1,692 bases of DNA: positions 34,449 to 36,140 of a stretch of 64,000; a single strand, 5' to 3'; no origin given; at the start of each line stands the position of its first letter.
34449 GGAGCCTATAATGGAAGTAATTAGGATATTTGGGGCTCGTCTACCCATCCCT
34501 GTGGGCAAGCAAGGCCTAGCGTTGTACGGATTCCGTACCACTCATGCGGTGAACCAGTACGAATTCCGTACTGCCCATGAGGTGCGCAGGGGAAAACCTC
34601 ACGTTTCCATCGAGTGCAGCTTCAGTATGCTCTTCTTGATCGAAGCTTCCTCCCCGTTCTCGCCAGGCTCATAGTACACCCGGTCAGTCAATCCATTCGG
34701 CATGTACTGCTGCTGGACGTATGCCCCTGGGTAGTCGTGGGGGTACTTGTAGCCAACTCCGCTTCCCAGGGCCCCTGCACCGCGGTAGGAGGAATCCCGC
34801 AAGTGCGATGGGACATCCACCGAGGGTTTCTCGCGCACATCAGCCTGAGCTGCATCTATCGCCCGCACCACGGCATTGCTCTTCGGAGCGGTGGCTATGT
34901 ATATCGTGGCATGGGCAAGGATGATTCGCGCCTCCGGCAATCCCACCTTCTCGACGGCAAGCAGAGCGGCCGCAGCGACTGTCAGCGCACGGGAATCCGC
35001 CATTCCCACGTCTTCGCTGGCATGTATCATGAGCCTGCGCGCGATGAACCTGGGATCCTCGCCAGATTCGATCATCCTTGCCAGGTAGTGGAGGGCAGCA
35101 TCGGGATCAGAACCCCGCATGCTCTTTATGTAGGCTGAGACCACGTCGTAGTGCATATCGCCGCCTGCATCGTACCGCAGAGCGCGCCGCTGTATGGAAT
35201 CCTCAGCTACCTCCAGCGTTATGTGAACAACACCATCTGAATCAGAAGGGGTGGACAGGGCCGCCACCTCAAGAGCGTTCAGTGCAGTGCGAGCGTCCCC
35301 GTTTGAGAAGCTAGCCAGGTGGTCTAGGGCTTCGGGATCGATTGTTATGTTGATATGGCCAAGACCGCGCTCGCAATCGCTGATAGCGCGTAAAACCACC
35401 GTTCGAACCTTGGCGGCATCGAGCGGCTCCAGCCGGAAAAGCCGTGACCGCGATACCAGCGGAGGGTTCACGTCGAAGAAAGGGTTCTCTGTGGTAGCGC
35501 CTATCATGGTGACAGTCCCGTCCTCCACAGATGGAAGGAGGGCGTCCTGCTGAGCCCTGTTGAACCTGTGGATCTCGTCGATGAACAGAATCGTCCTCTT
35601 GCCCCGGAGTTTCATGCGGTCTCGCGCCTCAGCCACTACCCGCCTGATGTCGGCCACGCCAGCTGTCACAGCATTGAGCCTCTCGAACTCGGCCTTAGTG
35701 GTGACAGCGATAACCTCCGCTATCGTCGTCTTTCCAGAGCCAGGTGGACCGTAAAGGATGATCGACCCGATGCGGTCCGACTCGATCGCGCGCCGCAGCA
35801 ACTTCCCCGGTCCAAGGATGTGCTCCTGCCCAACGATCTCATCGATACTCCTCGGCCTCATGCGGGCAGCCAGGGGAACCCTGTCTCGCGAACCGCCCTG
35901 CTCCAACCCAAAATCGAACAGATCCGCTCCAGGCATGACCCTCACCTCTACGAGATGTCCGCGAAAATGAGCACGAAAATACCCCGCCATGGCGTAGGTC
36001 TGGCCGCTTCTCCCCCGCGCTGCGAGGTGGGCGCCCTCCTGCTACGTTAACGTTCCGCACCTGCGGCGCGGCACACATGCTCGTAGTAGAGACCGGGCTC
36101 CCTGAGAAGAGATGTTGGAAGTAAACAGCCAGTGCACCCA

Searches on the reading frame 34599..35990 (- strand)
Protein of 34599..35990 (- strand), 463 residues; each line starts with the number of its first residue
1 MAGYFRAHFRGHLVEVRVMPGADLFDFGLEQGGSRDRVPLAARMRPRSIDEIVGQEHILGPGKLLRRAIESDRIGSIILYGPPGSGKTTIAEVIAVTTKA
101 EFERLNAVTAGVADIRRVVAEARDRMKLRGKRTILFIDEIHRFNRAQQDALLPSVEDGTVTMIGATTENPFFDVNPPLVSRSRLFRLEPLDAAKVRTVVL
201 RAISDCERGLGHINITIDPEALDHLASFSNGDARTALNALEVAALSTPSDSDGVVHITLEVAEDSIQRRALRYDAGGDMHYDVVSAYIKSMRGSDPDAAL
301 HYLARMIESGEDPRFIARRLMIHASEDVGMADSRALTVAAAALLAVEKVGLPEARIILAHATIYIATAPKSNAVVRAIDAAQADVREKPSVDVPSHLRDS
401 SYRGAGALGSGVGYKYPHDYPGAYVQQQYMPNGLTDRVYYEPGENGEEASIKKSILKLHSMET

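Call 11: find_encoding_contigs(protein=window:34599-35990:-, flank=10000, max_places=6)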
Protein window:34599-35990:- (463 aa): no gene with exactly this product is on record in the collection.

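Call 12: find_encoding_contigs(protein=window:34599-35936:-, flank=10000, max_places=6)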
Protein window:34599-35936:- (445 aa): 1 contig read that carries it; 1 place shown.
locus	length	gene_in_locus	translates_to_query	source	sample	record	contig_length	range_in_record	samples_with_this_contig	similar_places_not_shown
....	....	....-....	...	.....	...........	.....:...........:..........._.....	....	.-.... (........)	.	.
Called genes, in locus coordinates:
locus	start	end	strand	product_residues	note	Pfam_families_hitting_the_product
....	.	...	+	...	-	?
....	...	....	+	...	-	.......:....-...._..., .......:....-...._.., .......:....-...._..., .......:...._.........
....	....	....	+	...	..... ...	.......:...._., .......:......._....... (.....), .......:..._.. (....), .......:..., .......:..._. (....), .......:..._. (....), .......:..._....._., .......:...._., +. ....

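Call 27: find_homologous_proteins(query=window:34599-35936:-, max_evalue=1e-100)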
Query window:34599-35936:- (445 aa): 7989 proteins with E <= 1e-100 among 8000 candidates; the best 120 are listed.
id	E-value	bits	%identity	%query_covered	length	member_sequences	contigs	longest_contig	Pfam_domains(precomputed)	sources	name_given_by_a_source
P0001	1.3e-285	965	100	100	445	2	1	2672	PF13173.13,PF00158.33,PF16193.12,PF07726.18,PF00004.36,PF05496.19,PF07728.21,PF12002.14,PF01078.28,PF13191.13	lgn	-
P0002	3.6e-228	775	80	99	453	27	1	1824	PF13173.13,PF00158.33,PF16193.12,PF00004.36,PF05496.19,PF07728.21,PF12002.14,PF01078.28,PF20720.4,PF13191.13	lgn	-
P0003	1.7e-220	750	77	99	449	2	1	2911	PF16193.12,PF07726.18,PF00004.36,PF05496.19,PF07728.21,PF12002.14,PF01078.28,PF13191.13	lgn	-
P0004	3.7e-217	739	77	98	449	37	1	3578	PF16193.12,PF00004.36,PF05496.19,PF07728.21,PF12002.14,PF01078.28,PF20720.4,PF13191.13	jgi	jgi:putative ATPase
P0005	1.8e-216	737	76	99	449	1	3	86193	PF13173.13,PF00158.33,PF16193.12,PF07726.18,PF00004.36,PF05496.19,PF07728.21,PF12002.14,PF01078.28,PF20720.4,PF13191.13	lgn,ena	-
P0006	6.4e-216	735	76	99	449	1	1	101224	PF13173.13,PF00158.33,PF16193.12,PF07726.18,PF00004.36,PF05496.19,PF07728.21,PF12002.14,PF01078.28,PF20720.4,PF13191.13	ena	-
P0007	2.7e-214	730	76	98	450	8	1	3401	PF13173.13,PF16193.12,PF00004.36,PF05496.19,PF07728.21,PF12002.14,PF01078.28,PF13191.13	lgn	-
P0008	2.4e-213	727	74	98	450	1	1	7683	PF13173.13,PF00158.33,PF16193.12,PF00004.36,PF05496.19,PF07728.21,PF12002.14,PF01078.28,PF13191.13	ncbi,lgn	-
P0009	2.5e-211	720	74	100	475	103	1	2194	PF13173.13,PF00158.33,PF16193.12,PF00004.36,PF13401.13,PF05496.19,PF07728.21,PF12002.14,PF01078.28,PF13191.13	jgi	-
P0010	1.1e-198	678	73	95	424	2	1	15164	PF13173.13,PF16193.12,PF13604.13,PF13245.13,PF00004.36,PF13401.13,PF05496.19,PF07728.21,PF13191.13,PF00158.33,PF07724.21,PF07726.18,PF12002.14,PF01078.28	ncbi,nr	ncbi:MAG: replication-associated recombination protein A [Firmicutes bacterium]|nr:replication-assoc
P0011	3.3e-196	670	72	98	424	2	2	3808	PF13173.13,PF16193.12,PF00004.36,PF13401.13,PF21960.3,PF05496.19,PF07728.21,PF12002.14,PF01078.28,PF13191.13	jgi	-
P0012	5.3e-196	670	72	97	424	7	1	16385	PF13173.13,PF16193.12,PF00004.36,PF13401.13,PF05496.19,PF07728.21,PF12002.14,PF01078.28,PF13191.13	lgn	-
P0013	7.2e-195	666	73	97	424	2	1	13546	PF13173.13,PF16193.12,PF00004.36,PF13401.13,PF05496.19,PF07728.21,PF12002.14,PF01078.28,PF13191.13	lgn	-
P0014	8.4e-188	643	68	98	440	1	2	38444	PF13173.13,PF16193.12,PF00004.36,PF13401.13,PF05496.19,PF07728.21,PF13191.13,PF00158.33,PF07724.21,PF12002.14,PF01078.28,PF20720.4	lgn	-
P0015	2.5e-187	641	68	98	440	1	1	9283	PF13173.13,PF16193.12,PF00004.36,PF13401.13,PF05496.19,PF07728.21,PF13191.13,PF00158.33,PF07724.21,PF12002.14,PF01078.28,PF20720.4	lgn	-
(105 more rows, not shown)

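Call 28: find_encoding_contigs(protein=P0005, flank=6000, max_places=3)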
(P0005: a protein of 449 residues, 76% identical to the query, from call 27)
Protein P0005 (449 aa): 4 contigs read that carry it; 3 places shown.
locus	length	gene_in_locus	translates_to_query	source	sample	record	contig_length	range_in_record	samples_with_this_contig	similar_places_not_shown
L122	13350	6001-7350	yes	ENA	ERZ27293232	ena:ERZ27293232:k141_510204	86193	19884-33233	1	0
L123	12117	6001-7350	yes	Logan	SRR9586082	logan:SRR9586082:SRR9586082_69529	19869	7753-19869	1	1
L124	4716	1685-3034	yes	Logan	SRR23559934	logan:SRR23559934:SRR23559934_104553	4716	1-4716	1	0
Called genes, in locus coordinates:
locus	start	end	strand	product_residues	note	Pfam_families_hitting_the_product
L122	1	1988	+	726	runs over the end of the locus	PF13328:HD_4, PF01966:HD, PF04607:RelA_SpoT, PF02824:TGS, PF19296:RelA_AH, PF28438:RelA_RIS, PF13291:ACT_4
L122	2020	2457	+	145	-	PF02580:Tyr_Deacylase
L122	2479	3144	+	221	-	PF00753:Lactamase_B, PF12706:Lactamase_B_2 (weak)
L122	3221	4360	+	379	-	PF13623:SurA_N_2, PF13624:SurA_N_3, PF13414:TPR_11 (faint), PF07719:TPR_2 (faint), PF13432:TPR_16 (faint), PF14559:TPR_19 (weak)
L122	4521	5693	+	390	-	PF13393:tRNA-synt_His, PF00587:tRNA-synt_2b, PF13393:tRNA-synt_His, PF03129:HGTP_anticodon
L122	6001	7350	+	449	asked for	PF05496:RuvB_N, PF00158:Sigma54_activat (faint), PF00004:AAA, PF07726:AAA_3 (weak), PF07728:AAA_5 (weak), PF13173:AAA_14 (weak), PF16193:AAA_assoc_2, PF12002:MgsA_C, +3 more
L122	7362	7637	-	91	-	-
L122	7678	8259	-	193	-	PF01558:POR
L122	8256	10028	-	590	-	PF01855:POR_N, PF12797:Fer4_2 (faint), PF02775:TPP_enzyme_C, PF13237:Fer4_10 (weak), PF00037:Fer4 (weak)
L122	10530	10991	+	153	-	PF02082:Rrf2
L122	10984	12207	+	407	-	PF00266:Aminotran_5, PF01041:DegT_DnrJ_EryC1 (weak), PF01212:Beta_elim_lyase (weak)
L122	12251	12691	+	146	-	PF01592:NifU_N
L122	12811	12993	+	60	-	-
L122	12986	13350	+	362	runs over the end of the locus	PF01594:AI-2E_transport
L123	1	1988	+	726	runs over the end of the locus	PF13328:HD_4, PF01966:HD, PF04607:RelA_SpoT, PF02824:TGS, PF19296:RelA_AH, PF28438:RelA_RIS, PF13291:ACT_4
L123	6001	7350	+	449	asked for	PF05496:RuvB_N, PF00158:Sigma54_activat (faint), PF00004:AAA, PF07726:AAA_3 (weak), PF07728:AAA_5 (weak), PF13173:AAA_14 (weak), PF16193:AAA_assoc_2, PF12002:MgsA_C, +3 more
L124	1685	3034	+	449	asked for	PF05496:RuvB_N, PF00158:Sigma54_activat (faint), PF00004:AAA, PF07726:AAA_3 (weak), PF07728:AAA_5 (weak), PF13173:AAA_14 (weak), PF16193:AAA_assoc_2, PF12002:MgsA_C, +3 more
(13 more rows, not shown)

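Call 29: find_encoding_contigs(protein=P0006, flank=6000, max_places=2)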
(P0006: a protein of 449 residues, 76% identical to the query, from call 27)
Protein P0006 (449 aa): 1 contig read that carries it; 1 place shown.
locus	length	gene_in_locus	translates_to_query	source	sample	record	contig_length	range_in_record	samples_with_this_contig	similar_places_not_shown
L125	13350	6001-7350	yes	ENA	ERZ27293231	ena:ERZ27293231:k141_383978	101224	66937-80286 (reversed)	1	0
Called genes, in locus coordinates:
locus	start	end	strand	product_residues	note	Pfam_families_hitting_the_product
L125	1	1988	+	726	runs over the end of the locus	PF13328:HD_4, PF01966:HD, PF04607:RelA_SpoT, PF02824:TGS, PF19296:RelA_AH, PF28438:RelA_RIS, PF13291:ACT_4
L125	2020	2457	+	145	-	PF02580:Tyr_Deacylase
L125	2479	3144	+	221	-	PF00753:Lactamase_B, PF12706:Lactamase_B_2 (weak)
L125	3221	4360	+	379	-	PF13623:SurA_N_2, PF13624:SurA_N_3, PF13414:TPR_11 (faint), PF07719:TPR_2 (faint), PF13432:TPR_16 (faint), PF14559:TPR_19 (weak)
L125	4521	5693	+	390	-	PF13393:tRNA-synt_His, PF00587:tRNA-synt_2b, PF13393:tRNA-synt_His, PF03129:HGTP_anticodon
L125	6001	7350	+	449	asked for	PF05496:RuvB_N, PF00158:Sigma54_activat (faint), PF00004:AAA, PF07726:AAA_3 (weak), PF07728:AAA_5 (weak), PF13173:AAA_14 (weak), PF16193:AAA_assoc_2, PF12002:MgsA_C, +3 more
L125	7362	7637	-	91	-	-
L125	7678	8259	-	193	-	PF01558:POR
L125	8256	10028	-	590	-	PF01855:POR_N, PF12797:Fer4_2 (faint), PF02775:TPP_enzyme_C, PF13237:Fer4_10 (weak), PF00037:Fer4 (weak)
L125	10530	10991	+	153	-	PF02082:Rrf2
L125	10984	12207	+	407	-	PF00266:Aminotran_5, PF01041:DegT_DnrJ_EryC1 (weak), PF01212:Beta_elim_lyase (weak)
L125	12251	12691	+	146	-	PF01592:NifU_N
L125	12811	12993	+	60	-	-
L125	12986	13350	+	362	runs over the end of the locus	PF01594:AI-2E_transport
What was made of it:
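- It is an insertion between convergent genes (calls 28, 29).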

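Call 30: find_encoding_contigs(protein=P0002, flank=6000, max_places=4)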
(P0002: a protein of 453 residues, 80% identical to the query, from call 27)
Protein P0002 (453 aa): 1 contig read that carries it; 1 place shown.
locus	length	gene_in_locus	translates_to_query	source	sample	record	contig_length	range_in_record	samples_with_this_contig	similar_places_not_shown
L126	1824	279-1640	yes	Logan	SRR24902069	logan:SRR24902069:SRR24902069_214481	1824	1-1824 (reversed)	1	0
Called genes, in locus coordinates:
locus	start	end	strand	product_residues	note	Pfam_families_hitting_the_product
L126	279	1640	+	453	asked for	PF05496:RuvB_N, PF01078:Mg_chelatase (faint), PF00158:Sigma54_activat (faint), PF13173:AAA_14 (weak), PF00004:AAA, PF07728:AAA_5 (weak), PF16193:AAA_assoc_2, PF12002:MgsA_C, +2 more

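Call 31: find_encoding_contigs(protein=P0003, flank=6000, max_places=3)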
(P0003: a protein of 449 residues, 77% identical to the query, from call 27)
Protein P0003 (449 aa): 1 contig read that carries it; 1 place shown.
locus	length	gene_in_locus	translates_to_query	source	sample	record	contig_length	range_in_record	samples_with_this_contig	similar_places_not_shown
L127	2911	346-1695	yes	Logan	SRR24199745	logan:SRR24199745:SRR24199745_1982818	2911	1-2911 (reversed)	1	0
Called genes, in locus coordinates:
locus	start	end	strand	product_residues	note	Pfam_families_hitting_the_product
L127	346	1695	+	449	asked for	PF05496:RuvB_N, PF01078:Mg_chelatase (faint), PF13191:AAA_16 (faint), PF00004:AAA, PF07726:AAA_3 (faint), PF07728:AAA_5 (faint), PF16193:AAA_assoc_2, PF12002:MgsA_C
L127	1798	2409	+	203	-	PF04542:Sigma70_r2, PF08281:Sigma70_r4_2, PF04545:Sigma70_r4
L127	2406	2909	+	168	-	?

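Call 32: find_encoding_contigs(protein=P0004, flank=6000, max_places=3)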
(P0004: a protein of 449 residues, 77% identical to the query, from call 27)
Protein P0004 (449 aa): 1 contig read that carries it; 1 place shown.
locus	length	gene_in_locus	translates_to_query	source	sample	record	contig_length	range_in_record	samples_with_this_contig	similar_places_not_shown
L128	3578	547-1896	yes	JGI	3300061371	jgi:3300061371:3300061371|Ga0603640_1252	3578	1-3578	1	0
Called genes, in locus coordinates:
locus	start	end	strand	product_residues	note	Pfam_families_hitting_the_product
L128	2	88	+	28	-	?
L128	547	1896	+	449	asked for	PF05496:RuvB_N, PF01078:Mg_chelatase (faint), PF13191:AAA_16 (faint), PF20720:nSTAND3 (weak), PF00004:AAA, PF07728:AAA_5 (faint), PF16193:AAA_assoc_2, PF12002:MgsA_C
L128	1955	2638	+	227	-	PF04542:Sigma70_r2, PF04545:Sigma70_r4, PF08281:Sigma70_r4_2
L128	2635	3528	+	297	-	-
